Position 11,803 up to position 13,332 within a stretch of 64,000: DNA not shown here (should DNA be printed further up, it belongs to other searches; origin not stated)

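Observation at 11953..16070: Six-gene operon on the opposite strand to its neighbours: Ycf46-like AAA+ ATPase + Ski2-like DExH helicase + two unknowns + DUF1257(Ycf35)-like + DUF2997-like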

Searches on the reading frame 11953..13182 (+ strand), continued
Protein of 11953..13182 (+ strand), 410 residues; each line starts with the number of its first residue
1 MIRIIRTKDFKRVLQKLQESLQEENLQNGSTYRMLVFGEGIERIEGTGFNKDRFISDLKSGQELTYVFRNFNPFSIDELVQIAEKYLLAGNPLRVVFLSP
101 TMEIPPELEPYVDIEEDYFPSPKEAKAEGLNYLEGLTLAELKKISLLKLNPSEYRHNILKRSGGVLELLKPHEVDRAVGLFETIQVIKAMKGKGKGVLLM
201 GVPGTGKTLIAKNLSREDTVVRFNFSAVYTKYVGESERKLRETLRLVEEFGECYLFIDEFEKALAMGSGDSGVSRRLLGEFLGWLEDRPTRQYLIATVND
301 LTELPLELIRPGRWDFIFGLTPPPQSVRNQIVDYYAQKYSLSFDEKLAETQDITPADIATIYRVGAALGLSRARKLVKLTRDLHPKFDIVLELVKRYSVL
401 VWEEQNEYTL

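Call 38: find_encoding_contigs(protein=P0145, flank=10000, max_places=1)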
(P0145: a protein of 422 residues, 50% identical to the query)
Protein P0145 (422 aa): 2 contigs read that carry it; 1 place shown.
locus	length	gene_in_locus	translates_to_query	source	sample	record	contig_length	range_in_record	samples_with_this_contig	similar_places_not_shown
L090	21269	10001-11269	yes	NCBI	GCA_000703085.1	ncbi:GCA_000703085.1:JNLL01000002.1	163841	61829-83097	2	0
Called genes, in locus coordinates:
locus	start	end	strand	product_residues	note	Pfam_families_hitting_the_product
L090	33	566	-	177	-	PF13489:Methyltransf_23, PF08241:Methyltransf_11, PF08242:Methyltransf_12 (faint), PF13649:Methyltransf_25 (faint)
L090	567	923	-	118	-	PF04138:GtrA_DPMS_TM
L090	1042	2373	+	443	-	PF01527:HTH_Tnp_1 (weak), PF13384:HTH_23, PF13518:HTH_28, PF13551:HTH_29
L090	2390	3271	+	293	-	-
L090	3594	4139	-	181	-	-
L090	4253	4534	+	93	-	-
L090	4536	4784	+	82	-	-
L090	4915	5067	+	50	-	-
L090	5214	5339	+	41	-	-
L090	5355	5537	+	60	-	-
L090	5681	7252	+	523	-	PF26128:Gad2 (weak)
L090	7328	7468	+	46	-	-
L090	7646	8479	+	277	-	PF00436:SSB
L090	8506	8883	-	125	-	-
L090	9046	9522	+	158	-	PF00075:RNase_H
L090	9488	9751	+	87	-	PF01381:HTH_3, PF13443:HTH_26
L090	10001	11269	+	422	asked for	PF00004:AAA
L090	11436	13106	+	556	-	PF00270:DEAD, PF04851:ResIII, PF00271:Helicase_C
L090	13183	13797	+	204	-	-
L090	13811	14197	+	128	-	-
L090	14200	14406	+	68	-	-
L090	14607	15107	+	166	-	PF18145:SAVED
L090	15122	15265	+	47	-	-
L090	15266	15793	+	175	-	-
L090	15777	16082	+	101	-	-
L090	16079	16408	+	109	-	-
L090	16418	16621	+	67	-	-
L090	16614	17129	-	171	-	-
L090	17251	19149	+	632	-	PF00580:UvrD-helicase (weak), PF13086:AAA_11, PF13245:AAA_19, PF13604:AAA_30 (faint), PF01443:Viral_helicase1, PF13087:AAA_12, PF13538:UvrD_C_2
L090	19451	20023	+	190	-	-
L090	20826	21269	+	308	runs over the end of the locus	PF17989:ALP_N, PF21522:MreB-like_C, PF22128:Alp7A_like_C (weak)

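Call 39: find_encoding_contigs(protein=P0151, flank=10000, max_places=1)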
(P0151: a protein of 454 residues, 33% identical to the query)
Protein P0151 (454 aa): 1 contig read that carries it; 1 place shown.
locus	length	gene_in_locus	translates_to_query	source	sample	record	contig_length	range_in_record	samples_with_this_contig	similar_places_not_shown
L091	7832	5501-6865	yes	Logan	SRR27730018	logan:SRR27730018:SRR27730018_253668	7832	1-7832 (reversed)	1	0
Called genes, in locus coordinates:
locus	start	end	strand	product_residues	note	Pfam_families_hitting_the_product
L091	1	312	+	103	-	?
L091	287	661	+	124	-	-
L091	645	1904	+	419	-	-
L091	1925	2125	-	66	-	-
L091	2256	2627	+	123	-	-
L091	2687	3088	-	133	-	-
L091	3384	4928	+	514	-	PF00270:DEAD, PF04851:ResIII, PF00271:Helicase_C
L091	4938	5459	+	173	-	-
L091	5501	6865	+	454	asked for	PF00004:AAA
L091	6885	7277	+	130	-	-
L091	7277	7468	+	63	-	-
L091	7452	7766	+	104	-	-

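Call 46: search_solved_structures(query=window:11953-13182:+, max_evalue=0.00001)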
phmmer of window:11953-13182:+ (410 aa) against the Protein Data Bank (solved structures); distinct sequences matched with E-value up to 0.00001: 261 (the best 60 are shown).
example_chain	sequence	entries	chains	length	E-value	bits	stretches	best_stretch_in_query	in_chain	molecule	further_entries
5vc7_A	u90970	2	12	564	3.3e-34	122.1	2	194-372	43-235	VCP-like ATPase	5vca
5g4g_A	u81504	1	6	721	8e-34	120.9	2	194-372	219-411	VCP-LIKE ATPASE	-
5g4f_A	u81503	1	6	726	8.2e-34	120.8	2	194-372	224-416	VCP-LIKE ATPASE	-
7wub_D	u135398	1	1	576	5.2e-27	98.4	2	194-377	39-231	Transitional endoplasmic reticulum ATPase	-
7wub_C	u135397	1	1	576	5.3e-27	98.4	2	194-377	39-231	Transitional endoplasmic reticulum ATPase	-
6mck_A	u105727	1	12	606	6.4e-27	98.1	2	194-376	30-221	Transitional endoplasmic reticulum ATPase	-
8rs9_A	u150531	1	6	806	8.5e-27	97.7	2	194-376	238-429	Transitional endoplasmic reticulum ATPase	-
8r0e_A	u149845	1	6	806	1.1e-26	97.4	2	194-376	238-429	Transitional endoplasmic reticulum ATPase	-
6chs_H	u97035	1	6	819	1.2e-26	97.3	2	191-368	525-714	Putative cell division control protein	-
8pqx_A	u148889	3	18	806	1.3e-26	97.1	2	194-376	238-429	Transitional endoplasmic reticulum ATPase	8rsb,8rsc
7rlj_A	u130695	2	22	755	1.4e-26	97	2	194-376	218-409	Transitional endoplasmic reticulum ATPase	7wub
8yka_A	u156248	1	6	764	1.4e-26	97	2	194-376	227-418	Transitional endoplasmic reticulum ATPase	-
7y4w_A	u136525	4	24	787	1.6e-26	96.8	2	194-376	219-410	Transitional endoplasmic reticulum ATPase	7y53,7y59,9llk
5c18_A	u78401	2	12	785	1.6e-26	96.8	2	194-376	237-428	Transitional endoplasmic reticulum ATPase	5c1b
5c19_A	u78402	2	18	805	1.7e-26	96.7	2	194-376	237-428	Transitional endoplasmic reticulum ATPase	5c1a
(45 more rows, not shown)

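Call 78: find_related_loci(query=A10, collection=viral_contigs, flank=10000)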
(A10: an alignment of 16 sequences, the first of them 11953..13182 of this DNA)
Query A10 (410 aa) in viral_contigs; peptide patterns used: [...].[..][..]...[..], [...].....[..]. (x = any residue, [..] = any of these).
72 stretches matched a pattern; 52 encode a relative of the query (tblastn E <= 1e-3); 52 distinct loci.
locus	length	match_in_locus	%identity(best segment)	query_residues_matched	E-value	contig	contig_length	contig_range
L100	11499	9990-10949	32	95-361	1e-35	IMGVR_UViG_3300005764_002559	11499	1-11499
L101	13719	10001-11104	28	59-361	4e-34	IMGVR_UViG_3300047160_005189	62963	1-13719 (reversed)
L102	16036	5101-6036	31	95-354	1e-33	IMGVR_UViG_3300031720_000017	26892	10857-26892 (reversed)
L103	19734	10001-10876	30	91-332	6e-32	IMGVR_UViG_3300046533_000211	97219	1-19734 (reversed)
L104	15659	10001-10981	30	95-365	2e-31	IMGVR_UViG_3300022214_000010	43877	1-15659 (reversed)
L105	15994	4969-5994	29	57-339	6e-31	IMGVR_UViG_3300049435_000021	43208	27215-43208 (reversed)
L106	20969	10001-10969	30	95-361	5e-31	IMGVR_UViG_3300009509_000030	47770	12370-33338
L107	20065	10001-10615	35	195-385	1e-30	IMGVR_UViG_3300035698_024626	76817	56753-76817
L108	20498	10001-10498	40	195-354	6e-30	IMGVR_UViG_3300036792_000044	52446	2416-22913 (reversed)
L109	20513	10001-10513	39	195-360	5e-32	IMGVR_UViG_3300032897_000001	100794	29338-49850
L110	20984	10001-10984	31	90-381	1e-29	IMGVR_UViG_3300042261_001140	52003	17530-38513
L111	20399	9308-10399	28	62-361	3e-29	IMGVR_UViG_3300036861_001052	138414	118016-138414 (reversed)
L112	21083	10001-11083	29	64-361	3e-29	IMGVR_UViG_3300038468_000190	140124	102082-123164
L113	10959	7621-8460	31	91-318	4e-29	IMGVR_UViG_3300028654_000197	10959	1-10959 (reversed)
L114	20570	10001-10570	37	195-376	1e-28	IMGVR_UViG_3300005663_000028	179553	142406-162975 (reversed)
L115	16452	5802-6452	31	195-395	2e-27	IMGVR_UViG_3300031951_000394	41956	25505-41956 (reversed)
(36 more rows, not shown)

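Call 86: search_protein_families(library=pfam, proteins=[L090:13183-13794:+, L090:16079-16405:+, L091:4938-5456:+, L090:15266-15790:+, L091:7452-7763:+, L090:14607-15104:+], max_evalue=0.1)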
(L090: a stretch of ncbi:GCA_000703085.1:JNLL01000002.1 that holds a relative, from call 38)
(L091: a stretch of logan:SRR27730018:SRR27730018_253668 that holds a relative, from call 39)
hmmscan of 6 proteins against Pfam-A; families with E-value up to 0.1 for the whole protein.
L090:13183-13794:+ (204 aa): 1 family
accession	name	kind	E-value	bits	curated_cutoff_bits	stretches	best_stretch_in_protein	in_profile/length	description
PF17833.7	pre-PUA_NIP7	-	0.071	13.9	23.1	0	116-140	42-67/80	NIP7/UPF0113, pre-PUA domain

L090:16079-16405:+ (109 aa): 2 families
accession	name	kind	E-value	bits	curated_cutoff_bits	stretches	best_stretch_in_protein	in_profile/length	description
PF14516.12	AAA_35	-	0.023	13.9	27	1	23-96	203-272/331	AAA-like domain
PF18822.6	CdvA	-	0.04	14.4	30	1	69-109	18-58/123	CdvA-like coiled-coil domain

L091:4938-5456:+ (173 aa): 0 families

L090:15266-15790:+ (175 aa): 0 families

L091:7452-7763:+ (104 aa): 0 families

L090:14607-15104:+ (166 aa): 2 families
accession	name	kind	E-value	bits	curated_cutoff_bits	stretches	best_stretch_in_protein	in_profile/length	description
PF18145.6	SAVED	-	4.4e-12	46.6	26.2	1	44-154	68-185/190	SMODS-associated and fused to various effectors sensor domain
PF02789.23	Peptidase_M17_N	-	0.077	13.4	23.4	0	86-121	60-95/129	Cytosol aminopeptidase family, N-terminal domain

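Call 88: predict_structure(alignment_id=A10)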
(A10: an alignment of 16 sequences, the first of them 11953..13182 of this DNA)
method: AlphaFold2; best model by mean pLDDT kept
length: 410 residues; sequences in the alignment: 16
mean_pLDDT: 82.2   pTM: 0.62
mean pLDDT of the five models: 82.2, 81.8, 79.1, 77.2, 76.4
residues with pLDDT >= 90: 117; 70-90: 235; 50-70: 49; < 50: 9
segments of 3 or more residues with pLDDT < 50: 267-269, 405-410
pLDDT, mean of each block of 10 residues (from residue 1): 83 84 83 90 86 92 91 90 84 89 80 70 72 66 74 69 79 84 90 87 85 88 82 79 81 82 55 71 76 86 73 83 92 96 94 92 94 91 86 89 50
secondary structure, 60 per line:
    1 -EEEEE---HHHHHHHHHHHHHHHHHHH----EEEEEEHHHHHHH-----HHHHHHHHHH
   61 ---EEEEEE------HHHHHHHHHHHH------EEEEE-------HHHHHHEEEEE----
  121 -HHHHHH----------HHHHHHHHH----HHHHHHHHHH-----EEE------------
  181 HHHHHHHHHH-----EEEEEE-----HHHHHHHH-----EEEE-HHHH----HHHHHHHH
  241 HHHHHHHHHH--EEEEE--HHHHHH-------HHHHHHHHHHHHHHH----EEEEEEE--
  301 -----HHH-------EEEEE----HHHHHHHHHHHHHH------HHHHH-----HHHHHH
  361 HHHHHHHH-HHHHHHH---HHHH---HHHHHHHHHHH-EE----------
elements in order: E2-6 H10-28 E33-38 H39-45 H51-60 E64-69 H76-87 E94-98 H106-111 E112-116 H122-127 H138-146 H151-160 E166-168 H181-190 E196-201 H207-214 E220-223 H225-228 H233-250 E253-257 H260-265 H273-287 E292-298 E316-320 H325-338 H345-349 H355-368 H370-376 H380-383 H387-397

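Call 90: fold_search(model_id=the predicted structure, library=pdb)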
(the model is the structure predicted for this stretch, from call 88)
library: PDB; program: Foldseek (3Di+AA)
matches with E <= 10: 1748; with E <= 0.001: 1273
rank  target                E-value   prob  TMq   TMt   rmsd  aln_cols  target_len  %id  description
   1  8u9q_A                1.5e-15  1.00  0.49  0.38  15.4       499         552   15  Cdc48-Shp1 unfolding native substrate, Class 6 (released 2024-11-06)
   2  6omb_A                6.2e-15  1.00  0.50  0.38  15.5       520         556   15  Cdc48 Hexamer (Subunits A to E) with substrate bound to the central pore (released 2019-07-17)
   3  8rhn_M                1.1e-14  1.00  0.41  0.33  15.0       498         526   18  Structure of the 55LCC ATPase complex (released 2024-03-27)
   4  7swl_D                1.3e-14  1.00  0.49  0.38  14.6       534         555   14  CryoEM structure of the N-terminal-deleted Rix7 AAA-ATPase (released 2022-03-02)
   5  6opc_B                1.3e-14  1.00  0.46  0.28  16.2       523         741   15  Cdc48 Hexamer in a complex with substrate and Shp1(Ubx Domain) (released 2019-07-10)
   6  8u8i_A                1.4e-14  1.00  0.53  0.42  12.1       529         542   15  Cdc48-Shp1 unfolding native substrate, Class 4 (released 2024-11-06)
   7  6omb_B                1.4e-14  1.00  0.46  0.35  16.2       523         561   15  Cdc48 Hexamer (Subunits A to E) with substrate bound to the central pore (released 2019-07-17)
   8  7z11_B                1.5e-14  1.00  0.53  0.32  12.0       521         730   17  Structure of substrate bound DRG1 (AFG2) (released 2022-09-21)
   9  9m3y_A                1.6e-14  1.00  0.41  0.24  15.3       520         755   15  Arabidopsis thaliana CDC48A bound to ADP (released 2025-10-29)
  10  6opc_A                1.7e-14  1.00  0.46  0.28  16.0       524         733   14  Cdc48 Hexamer in a complex with substrate and Shp1(Ubx Domain) (released 2019-07-10)
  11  9bji_A                2.3e-14  1.00  0.52  0.38  13.1       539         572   16  Cryo-EM structure of apo NVL (released 2026-01-21)
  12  7swl_C                2.8e-14  1.00  0.41  0.31  17.8       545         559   13  CryoEM structure of the N-terminal-deleted Rix7 AAA-ATPase (released 2022-03-02)
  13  7z11_C                3.0e-14  1.00  0.53  0.32  12.7       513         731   17  Structure of substrate bound DRG1 (AFG2) (released 2022-09-21)
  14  8ua0_B                3.0e-14  1.00  0.53  0.41  13.0       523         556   15  Cdc48-Shp1 unfolding native substrate, Class 8 (released 2024-11-06)
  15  7nku_A                3.8e-14  1.00  0.48  0.37  12.1       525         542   17  diazaborine bound Drg1(AFG2) (released 2021-06-23)
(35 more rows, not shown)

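Call 108: search_protein_families(library=pfam, proteins=[L107:10760-11770:+, L115:6549-7532:+], max_evalue=0.01)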
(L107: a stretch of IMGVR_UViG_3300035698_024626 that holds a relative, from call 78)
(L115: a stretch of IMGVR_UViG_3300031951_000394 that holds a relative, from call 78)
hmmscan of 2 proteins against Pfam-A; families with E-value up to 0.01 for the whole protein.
L107:10760-11770:+ (337 aa): 1 family
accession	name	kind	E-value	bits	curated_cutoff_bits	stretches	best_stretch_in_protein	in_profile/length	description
PF11348.13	DUF3150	-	7e-21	75.1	24.9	1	24-189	6-167/257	Protein of unknown function (DUF3150)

L115:6549-7532:+ (328 aa): 1 family
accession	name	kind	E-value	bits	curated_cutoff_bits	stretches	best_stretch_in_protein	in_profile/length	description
PF11348.13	DUF3150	-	1.5e-25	90.4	24.9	1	27-226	5-205/257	Protein of unknown function (DUF3150)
